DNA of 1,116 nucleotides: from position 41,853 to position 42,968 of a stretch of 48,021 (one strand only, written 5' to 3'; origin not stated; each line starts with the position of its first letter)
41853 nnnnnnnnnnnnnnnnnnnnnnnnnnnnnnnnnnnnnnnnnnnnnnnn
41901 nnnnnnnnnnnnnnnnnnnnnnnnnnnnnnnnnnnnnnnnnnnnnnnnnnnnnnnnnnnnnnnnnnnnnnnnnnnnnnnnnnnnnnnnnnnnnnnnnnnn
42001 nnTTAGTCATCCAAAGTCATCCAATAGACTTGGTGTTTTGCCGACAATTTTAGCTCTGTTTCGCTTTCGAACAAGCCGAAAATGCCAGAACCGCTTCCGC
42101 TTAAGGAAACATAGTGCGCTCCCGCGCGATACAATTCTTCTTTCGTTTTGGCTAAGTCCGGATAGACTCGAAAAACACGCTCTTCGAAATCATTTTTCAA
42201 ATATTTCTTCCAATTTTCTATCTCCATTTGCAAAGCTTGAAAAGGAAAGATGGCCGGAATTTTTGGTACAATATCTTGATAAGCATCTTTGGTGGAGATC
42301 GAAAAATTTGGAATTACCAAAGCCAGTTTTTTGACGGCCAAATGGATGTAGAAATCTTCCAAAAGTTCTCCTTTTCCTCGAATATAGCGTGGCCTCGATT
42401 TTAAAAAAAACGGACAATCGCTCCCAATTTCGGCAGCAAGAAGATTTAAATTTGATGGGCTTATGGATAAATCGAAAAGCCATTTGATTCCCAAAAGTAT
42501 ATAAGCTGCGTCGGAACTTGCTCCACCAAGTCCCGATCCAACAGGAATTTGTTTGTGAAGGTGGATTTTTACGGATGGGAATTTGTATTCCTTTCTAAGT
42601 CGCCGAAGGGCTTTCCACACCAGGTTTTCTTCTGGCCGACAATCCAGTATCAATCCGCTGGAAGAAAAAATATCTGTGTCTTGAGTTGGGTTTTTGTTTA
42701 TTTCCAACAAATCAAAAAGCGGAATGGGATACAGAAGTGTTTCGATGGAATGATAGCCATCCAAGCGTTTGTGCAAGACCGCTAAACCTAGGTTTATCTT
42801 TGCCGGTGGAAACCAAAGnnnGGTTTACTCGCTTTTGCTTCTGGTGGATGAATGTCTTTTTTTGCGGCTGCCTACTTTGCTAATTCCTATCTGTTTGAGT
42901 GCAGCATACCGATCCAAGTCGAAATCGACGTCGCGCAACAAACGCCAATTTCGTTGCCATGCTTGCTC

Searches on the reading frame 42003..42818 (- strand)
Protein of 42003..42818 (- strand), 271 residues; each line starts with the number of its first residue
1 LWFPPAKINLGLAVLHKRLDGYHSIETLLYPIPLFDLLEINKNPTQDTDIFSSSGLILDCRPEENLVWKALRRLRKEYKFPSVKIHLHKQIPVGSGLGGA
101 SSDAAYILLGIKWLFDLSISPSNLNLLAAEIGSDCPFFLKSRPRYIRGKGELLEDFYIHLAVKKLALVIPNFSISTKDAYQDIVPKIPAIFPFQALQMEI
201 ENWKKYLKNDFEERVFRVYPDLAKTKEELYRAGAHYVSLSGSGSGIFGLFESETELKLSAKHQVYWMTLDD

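Call 56: search_protein_families(library=pfam, proteins=[window:42003-42818:-], max_evalue=0.00001)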
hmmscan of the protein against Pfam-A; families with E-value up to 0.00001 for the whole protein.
window:42003-42818:- (271 aa): 2 families
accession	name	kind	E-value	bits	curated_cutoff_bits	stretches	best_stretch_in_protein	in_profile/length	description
PF00288.32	GHMP_kinases_N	-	1.2e-14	54.7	22.3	1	65-139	1-84/87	GHMP kinases N terminal domain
PF08544.19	GHMP_kinases_C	-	9.3e-10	39.2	21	1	200-255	10-71/85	GHMP kinases C terminal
